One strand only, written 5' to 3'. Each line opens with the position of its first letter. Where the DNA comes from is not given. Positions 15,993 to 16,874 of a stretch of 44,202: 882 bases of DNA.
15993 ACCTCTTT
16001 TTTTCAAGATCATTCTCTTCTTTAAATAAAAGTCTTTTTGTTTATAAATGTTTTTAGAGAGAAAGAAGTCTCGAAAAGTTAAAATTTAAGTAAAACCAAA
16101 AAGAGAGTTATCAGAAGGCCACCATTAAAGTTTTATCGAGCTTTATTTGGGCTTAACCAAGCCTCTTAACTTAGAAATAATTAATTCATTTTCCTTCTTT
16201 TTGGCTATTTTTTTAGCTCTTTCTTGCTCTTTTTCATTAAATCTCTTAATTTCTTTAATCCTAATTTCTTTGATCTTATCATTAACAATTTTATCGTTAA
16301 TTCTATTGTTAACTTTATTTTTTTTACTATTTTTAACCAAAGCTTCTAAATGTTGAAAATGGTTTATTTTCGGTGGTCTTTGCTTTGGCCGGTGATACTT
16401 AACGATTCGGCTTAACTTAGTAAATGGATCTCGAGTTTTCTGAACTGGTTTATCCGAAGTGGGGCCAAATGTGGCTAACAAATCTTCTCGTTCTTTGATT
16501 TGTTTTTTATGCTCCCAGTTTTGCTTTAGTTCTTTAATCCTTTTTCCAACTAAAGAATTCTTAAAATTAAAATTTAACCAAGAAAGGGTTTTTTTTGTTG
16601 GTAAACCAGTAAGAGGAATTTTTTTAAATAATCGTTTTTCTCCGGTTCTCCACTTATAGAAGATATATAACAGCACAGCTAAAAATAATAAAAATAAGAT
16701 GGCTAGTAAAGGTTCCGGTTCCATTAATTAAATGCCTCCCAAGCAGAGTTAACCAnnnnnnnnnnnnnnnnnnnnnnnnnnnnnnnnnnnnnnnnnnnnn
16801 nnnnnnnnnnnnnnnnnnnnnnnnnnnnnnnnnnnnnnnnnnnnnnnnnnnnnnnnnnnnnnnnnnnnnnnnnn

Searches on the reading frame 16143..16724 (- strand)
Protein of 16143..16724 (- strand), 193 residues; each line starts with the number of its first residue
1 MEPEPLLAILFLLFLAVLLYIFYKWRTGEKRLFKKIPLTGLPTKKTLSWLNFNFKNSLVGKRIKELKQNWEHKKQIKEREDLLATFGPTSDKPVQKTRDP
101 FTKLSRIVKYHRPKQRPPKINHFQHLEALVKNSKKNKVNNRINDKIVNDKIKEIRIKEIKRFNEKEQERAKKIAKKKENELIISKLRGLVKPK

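Call 7: search_protein_families(library=pfam, max_evalue=1, proteins=[window:16143-16724:-])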
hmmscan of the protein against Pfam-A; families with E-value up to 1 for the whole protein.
window:16143-16724:- (193 aa): 2 families
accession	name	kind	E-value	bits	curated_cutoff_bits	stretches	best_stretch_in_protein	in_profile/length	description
PF01695.23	IstB_IS21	-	0.13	12.1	24.1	1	18-68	36-85/238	IstB-like ATP binding protein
PF24260.1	DUF7461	-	0.49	10.4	27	1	62-76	2-16/50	Family of unknown function (DUF7461)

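Call 17: search_protein_families(library=ncbifam, max_evalue=1, proteins=[window:16143-16724:-])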
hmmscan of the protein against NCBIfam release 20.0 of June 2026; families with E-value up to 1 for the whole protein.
window:16143-16724:- (193 aa): 1 family
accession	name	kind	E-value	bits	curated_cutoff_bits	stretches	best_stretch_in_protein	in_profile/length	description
NF038214.1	IS21_help_AAA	equivalog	0.19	11.4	200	0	30-68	45-83/232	IS21-like element helper ATPase IstB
